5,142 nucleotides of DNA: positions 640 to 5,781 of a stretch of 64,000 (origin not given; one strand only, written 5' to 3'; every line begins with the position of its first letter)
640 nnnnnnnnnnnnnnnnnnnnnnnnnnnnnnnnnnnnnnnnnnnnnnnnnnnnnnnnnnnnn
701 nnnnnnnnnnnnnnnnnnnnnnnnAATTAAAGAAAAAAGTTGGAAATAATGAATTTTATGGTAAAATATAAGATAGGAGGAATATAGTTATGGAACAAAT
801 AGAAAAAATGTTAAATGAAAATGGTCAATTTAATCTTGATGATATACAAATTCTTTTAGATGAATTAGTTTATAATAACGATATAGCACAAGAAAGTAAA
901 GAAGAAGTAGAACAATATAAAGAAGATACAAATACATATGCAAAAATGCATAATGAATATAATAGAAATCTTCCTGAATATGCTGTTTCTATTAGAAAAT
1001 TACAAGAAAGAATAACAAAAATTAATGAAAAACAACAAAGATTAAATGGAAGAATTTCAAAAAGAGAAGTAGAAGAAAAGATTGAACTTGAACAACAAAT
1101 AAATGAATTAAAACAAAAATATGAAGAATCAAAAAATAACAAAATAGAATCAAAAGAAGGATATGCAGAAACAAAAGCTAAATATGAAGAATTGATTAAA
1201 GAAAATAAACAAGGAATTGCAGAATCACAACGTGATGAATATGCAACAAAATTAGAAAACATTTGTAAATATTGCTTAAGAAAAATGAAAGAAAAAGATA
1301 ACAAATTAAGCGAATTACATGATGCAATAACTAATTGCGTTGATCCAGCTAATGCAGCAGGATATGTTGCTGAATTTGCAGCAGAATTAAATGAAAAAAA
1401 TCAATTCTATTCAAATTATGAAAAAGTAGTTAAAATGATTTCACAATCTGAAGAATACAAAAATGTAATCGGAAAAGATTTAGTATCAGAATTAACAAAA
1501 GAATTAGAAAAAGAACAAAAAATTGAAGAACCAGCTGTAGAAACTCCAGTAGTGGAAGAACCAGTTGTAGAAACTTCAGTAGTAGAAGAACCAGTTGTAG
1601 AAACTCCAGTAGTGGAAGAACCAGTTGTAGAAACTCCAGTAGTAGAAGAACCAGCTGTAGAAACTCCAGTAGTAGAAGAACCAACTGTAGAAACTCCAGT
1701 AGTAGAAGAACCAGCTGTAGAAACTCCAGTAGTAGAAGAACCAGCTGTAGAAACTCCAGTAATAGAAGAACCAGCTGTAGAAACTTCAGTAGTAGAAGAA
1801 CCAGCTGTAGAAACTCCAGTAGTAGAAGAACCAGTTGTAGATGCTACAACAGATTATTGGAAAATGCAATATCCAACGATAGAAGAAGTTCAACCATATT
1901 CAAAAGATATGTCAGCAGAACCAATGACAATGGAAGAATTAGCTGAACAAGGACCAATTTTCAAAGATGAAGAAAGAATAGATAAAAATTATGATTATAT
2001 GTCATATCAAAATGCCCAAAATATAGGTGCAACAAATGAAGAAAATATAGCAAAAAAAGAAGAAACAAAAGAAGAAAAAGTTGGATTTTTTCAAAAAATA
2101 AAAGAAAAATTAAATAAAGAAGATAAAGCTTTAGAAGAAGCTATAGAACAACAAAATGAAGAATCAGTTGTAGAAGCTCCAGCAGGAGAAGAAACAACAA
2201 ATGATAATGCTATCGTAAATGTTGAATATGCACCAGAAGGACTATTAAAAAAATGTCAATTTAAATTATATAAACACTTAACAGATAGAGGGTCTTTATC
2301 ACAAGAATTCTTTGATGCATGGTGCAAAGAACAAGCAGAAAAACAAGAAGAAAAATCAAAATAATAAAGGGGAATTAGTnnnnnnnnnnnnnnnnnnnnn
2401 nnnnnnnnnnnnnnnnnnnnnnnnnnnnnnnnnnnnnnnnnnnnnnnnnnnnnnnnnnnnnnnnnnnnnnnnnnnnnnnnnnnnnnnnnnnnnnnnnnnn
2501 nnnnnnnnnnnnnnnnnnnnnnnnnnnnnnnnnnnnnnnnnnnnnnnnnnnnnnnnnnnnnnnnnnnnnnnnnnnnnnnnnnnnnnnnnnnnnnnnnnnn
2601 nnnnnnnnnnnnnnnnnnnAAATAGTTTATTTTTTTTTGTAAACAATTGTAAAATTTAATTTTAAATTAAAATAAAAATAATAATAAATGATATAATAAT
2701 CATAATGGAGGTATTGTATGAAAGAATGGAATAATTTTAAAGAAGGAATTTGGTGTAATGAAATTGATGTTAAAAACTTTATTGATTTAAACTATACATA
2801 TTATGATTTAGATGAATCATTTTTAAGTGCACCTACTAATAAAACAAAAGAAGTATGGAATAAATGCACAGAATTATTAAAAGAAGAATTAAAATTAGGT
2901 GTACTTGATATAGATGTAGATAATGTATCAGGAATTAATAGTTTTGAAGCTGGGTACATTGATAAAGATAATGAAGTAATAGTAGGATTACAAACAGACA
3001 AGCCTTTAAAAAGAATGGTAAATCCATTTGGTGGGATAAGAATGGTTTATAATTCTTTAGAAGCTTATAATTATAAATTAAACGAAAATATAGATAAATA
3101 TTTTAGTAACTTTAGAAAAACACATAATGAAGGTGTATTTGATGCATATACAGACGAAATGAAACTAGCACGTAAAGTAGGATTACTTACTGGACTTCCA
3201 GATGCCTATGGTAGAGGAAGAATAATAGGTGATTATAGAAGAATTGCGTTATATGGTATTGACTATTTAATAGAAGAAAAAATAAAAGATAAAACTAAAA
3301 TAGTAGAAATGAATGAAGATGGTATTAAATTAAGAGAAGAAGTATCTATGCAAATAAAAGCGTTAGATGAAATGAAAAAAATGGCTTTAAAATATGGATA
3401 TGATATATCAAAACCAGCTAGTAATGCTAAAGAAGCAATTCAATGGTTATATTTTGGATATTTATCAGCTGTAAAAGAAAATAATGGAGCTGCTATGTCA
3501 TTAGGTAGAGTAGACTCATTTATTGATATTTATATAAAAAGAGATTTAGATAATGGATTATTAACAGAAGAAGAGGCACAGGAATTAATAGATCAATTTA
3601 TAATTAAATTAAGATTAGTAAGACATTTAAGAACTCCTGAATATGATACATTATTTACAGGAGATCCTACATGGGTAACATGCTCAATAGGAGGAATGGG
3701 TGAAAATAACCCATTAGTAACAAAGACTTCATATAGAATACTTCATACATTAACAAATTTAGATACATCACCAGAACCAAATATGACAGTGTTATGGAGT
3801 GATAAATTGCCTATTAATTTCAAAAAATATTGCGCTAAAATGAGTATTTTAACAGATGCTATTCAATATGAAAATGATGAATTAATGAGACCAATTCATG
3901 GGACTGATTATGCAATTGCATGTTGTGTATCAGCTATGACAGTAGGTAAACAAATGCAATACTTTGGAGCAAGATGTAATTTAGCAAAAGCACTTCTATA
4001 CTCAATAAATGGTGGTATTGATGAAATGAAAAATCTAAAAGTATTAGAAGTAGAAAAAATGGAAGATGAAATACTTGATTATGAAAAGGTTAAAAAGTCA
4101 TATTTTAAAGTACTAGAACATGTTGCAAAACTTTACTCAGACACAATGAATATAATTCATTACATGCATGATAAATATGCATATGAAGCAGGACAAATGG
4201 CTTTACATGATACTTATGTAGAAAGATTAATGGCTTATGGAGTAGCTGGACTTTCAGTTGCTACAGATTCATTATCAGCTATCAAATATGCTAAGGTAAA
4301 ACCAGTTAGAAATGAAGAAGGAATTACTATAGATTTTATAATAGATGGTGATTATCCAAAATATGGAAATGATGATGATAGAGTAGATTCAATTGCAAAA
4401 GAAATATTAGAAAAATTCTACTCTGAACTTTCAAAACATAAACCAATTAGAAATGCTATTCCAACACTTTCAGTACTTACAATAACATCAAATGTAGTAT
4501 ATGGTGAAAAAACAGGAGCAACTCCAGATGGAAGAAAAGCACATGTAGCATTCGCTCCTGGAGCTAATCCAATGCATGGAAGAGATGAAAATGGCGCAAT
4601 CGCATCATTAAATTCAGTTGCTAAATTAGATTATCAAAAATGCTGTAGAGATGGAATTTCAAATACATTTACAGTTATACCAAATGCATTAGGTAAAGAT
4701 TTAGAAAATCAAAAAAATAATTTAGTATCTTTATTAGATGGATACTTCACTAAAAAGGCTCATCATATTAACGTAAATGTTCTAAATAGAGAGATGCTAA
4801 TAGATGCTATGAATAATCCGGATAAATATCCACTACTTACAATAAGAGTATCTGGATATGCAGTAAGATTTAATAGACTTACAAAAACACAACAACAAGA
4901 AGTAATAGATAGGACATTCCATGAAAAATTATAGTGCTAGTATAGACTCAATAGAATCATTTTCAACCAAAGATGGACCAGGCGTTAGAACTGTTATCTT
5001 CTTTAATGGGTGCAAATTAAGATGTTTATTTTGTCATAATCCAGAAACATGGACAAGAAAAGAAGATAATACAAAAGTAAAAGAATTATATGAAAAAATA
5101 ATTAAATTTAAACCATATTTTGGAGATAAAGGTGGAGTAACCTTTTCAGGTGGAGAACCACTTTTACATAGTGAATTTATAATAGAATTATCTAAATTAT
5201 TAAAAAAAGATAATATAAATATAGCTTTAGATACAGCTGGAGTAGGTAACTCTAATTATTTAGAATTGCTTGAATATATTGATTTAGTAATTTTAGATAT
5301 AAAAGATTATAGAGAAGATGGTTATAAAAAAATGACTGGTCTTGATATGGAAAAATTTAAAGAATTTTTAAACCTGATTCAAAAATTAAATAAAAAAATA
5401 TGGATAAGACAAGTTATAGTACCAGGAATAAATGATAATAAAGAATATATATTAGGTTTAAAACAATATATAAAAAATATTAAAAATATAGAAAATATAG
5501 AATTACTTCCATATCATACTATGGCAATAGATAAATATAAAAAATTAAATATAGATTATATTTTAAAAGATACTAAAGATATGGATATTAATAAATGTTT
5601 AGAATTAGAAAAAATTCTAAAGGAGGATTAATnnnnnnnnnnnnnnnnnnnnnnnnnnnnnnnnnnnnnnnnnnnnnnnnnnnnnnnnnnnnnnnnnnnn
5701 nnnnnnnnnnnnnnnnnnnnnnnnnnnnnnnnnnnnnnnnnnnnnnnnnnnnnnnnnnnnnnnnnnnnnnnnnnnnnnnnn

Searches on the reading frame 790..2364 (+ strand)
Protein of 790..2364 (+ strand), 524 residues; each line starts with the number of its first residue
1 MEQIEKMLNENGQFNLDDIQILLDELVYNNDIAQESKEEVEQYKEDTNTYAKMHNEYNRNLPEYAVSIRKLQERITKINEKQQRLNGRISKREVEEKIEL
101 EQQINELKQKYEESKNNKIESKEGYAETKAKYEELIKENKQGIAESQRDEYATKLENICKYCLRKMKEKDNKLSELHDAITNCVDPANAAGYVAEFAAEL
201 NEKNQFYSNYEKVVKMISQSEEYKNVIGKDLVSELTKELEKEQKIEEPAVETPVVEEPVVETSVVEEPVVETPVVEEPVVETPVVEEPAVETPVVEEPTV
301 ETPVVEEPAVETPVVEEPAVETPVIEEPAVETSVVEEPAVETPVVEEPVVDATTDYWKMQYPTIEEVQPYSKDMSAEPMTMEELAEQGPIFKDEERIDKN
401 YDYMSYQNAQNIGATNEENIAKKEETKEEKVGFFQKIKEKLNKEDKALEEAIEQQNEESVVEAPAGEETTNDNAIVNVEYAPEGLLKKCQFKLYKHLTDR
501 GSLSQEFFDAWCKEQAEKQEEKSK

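Call 7: search_protein_families(library=pfam, proteins=[window:790-2364:+], max_evalue=0.001)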
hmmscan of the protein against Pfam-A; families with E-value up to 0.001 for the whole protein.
window:790-2364:+ (524 aa): 1 family
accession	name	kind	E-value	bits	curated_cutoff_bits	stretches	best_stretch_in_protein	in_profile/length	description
PF02095.21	Extensin_1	-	7.7e-14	52.3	105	1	247-392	3-143/171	Extensin-like protein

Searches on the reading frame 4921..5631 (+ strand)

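Call 7: search_protein_families(library=pfam, proteins=[window:4921-5631:+], max_evalue=0.001)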
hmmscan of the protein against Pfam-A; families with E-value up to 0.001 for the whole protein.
window:4921-5631:+ (236 aa): 2 families
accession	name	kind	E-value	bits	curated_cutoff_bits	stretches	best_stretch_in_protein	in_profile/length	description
PF04055.27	Radical_SAM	-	1.7e-23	84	29.5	1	25-174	1-158/166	Radical SAM superfamily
PF13353.11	Fer4_12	-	2.8e-17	63.7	22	1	18-123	2-112/137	4Fe-4S single cluster domain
